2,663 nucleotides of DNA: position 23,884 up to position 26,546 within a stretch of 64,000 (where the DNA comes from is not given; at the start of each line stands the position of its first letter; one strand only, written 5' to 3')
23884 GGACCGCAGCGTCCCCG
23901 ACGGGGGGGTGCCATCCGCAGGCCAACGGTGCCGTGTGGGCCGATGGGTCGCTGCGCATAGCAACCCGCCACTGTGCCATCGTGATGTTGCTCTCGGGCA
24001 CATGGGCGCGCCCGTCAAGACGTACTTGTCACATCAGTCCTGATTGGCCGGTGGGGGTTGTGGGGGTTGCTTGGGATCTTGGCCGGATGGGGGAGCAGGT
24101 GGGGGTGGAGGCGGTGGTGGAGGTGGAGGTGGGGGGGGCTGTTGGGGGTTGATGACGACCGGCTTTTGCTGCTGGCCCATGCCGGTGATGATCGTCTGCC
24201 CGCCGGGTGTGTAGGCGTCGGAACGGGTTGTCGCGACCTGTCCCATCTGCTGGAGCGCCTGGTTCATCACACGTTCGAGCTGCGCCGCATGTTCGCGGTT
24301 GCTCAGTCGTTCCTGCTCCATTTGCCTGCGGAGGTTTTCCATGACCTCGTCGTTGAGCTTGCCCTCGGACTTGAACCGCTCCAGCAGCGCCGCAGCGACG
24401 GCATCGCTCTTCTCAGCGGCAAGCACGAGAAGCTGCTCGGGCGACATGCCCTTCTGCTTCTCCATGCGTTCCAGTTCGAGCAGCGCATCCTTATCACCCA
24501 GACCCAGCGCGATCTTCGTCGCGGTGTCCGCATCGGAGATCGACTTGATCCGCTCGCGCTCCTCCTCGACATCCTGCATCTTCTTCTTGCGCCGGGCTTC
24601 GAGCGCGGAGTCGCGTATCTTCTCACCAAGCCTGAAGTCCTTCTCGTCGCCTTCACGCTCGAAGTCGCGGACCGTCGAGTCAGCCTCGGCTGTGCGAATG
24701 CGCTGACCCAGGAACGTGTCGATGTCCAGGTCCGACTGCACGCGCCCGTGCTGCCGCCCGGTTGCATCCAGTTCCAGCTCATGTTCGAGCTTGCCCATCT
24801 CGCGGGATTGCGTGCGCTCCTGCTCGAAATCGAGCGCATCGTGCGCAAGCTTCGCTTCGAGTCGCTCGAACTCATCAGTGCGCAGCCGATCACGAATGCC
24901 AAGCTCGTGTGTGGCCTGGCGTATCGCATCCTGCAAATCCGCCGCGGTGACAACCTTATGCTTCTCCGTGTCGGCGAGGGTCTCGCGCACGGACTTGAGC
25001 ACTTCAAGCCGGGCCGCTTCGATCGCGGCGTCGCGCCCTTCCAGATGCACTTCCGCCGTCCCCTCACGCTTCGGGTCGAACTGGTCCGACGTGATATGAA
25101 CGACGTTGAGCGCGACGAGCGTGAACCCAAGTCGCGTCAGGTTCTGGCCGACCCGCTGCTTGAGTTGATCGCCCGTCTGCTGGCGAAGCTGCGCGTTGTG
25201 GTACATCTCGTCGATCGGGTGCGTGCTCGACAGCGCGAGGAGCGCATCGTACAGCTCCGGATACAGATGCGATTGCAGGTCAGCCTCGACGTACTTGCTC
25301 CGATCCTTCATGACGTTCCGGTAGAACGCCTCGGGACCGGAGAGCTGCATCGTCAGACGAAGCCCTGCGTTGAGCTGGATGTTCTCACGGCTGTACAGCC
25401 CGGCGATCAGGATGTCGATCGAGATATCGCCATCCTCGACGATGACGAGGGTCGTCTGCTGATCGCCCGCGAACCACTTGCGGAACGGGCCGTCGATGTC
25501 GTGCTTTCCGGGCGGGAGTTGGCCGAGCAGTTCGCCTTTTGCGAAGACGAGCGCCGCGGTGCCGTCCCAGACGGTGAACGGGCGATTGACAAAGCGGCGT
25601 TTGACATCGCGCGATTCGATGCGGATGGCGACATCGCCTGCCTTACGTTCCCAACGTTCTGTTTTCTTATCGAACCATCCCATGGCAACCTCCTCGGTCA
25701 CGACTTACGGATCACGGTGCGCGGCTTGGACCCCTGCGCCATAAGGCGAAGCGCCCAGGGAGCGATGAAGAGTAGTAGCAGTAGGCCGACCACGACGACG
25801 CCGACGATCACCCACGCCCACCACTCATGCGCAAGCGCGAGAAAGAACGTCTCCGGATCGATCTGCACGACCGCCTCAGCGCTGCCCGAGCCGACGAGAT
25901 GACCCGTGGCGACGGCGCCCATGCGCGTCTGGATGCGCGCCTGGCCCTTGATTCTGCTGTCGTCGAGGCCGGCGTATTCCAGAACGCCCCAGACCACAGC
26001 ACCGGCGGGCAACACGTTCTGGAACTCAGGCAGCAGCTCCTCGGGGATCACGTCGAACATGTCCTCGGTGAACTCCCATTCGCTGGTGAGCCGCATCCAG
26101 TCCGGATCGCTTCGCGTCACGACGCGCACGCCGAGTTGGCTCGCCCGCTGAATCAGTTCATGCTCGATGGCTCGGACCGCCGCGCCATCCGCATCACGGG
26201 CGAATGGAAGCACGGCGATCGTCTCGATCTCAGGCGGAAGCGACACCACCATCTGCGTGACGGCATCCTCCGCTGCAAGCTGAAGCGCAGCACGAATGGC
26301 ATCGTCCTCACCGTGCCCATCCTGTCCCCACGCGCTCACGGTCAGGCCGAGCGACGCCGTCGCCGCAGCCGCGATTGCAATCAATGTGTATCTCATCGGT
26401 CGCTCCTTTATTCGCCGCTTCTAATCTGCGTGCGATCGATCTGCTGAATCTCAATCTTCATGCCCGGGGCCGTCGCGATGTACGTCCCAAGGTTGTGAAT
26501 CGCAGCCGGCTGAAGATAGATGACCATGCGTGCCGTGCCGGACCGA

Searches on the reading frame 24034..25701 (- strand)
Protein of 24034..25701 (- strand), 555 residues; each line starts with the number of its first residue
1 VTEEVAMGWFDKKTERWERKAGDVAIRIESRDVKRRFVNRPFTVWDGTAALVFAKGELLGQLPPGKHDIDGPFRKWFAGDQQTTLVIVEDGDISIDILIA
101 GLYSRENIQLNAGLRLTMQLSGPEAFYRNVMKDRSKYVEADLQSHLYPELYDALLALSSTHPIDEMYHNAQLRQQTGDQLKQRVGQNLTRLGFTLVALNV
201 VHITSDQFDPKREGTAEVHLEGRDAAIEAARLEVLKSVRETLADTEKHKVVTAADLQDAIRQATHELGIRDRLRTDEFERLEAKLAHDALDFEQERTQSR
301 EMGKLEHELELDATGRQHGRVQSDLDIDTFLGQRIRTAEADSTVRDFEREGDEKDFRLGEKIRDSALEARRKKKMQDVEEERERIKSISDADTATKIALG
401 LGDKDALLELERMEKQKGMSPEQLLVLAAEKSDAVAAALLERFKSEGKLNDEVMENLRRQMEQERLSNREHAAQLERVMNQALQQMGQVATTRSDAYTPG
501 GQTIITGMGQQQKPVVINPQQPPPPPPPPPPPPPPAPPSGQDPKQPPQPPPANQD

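Call 3: search_protein_families(library=pfam, proteins=[window:24034-25701:-], max_evalue=0.01)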
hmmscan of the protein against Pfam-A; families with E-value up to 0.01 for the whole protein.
window:24034-25701:- (555 aa): 1 family
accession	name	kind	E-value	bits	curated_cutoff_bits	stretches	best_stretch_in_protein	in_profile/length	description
PF01145.31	Band_7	-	1.4e-07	32.2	23.6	1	47-207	6-150/176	SPFH domain / Band 7 family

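Call 4: search_protein_families(library=ncbifam, proteins=[window:24034-25701:-], max_evalue=0.01)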
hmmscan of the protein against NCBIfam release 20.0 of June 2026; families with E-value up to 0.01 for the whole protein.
window:24034-25701:- (555 aa): 0 families

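Call 5: search_protein_families(library=padloc, proteins=[window:24034-25701:-], max_evalue=0.01)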
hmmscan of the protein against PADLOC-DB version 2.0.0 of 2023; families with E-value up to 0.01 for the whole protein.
window:24034-25701:- (555 aa): 0 families

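Call 28: search_protein_families(library=phrogs, proteins=[window:24034-25701:-], max_evalue=1)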
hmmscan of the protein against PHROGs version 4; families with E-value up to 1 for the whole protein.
window:24034-25701:- (555 aa): 1 family
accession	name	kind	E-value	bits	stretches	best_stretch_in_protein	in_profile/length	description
phrog_14234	-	unknown function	0.11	13.3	1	472-552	149-211/223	-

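Call 68: search_solved_structures(query=window:24034-25683:-, max_evalue=0.1)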
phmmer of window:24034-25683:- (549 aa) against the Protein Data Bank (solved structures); distinct sequences matched with E-value up to 0.1: 5.
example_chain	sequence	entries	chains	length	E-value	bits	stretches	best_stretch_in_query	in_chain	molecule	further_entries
2eyv_A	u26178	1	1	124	0.013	17.8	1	480-532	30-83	v-crk sarcoma virus CT10 oncogene homolog isoform a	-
1ju5_A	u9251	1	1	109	0.028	16.7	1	481-532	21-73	Crk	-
2dvj_A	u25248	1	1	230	0.035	16.4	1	481-532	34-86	V-crk sarcoma virus CT10 oncogene homolog, isoform a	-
2eyy_A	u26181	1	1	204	0.036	16.3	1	481-532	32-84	v-crk sarcoma virus CT10 oncogene homolog isoform a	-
2eyz_A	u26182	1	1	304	0.099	14.9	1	481-532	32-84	v-crk sarcoma virus CT10 oncogene homolog isoform a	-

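Call 70: search_solved_structures(query=A3, max_evalue=1)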
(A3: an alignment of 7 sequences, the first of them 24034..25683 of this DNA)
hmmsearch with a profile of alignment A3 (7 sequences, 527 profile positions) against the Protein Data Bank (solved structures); distinct sequences matched with E-value up to 1: 0.

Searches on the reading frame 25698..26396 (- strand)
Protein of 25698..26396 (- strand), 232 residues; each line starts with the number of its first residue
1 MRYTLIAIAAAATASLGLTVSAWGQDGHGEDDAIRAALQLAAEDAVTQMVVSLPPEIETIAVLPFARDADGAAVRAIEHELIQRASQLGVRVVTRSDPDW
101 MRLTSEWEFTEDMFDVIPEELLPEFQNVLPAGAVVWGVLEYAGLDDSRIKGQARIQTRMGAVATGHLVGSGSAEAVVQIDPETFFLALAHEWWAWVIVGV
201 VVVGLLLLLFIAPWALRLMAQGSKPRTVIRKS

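Call 3: search_protein_families(library=pfam, proteins=[window:25698-26396:-], max_evalue=0.01)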
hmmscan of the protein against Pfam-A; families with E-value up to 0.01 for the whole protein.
window:25698-26396:- (232 aa): 1 family
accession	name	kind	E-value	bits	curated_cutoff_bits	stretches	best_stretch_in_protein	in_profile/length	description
PF13664.11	DUF4149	-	0.0016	19.1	24.6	1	169-223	47-101/102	Domain of unknown function (DUF4149)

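Call 4: search_protein_families(library=ncbifam, proteins=[window:25698-26396:-], max_evalue=0.01)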
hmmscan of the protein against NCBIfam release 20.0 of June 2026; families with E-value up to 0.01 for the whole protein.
window:25698-26396:- (232 aa): 0 families

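Call 5: search_protein_families(library=padloc, proteins=[window:25698-26396:-], max_evalue=0.01)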
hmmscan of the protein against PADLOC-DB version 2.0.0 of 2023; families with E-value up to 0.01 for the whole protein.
window:25698-26396:- (232 aa): 1 family
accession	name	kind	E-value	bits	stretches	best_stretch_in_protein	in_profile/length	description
PDLC04714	PDC-M57B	-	0.0014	16.3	1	9-105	103-199/238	-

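Call 9: search_protein_families(library=pfam, proteins=[window:25698-26396:-], max_evalue=10)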
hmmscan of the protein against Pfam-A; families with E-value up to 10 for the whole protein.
window:25698-26396:- (232 aa): 4 families
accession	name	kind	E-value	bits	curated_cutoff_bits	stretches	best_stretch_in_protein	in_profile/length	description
PF13664.11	DUF4149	-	0.0016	19.1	24.6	1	169-223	47-101/102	Domain of unknown function (DUF4149)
PF04689.18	S1FA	-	0.014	16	21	1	196-225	11-40/66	DNA binding protein S1FA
PF14102.11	Caps_synth_CapC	-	0.059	14.2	27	1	185-219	5-39/119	Capsule biosynthesis CapC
PF07332.16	Phage_holin_3_6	-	0.31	11.5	28.4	1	179-225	58-101/116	Putative Actinobacterial Holin-X, holin superfamily III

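Call 28: search_protein_families(library=phrogs, proteins=[window:25698-26396:-], max_evalue=1)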
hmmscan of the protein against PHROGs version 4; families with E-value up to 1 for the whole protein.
window:25698-26396:- (232 aa): 0 families
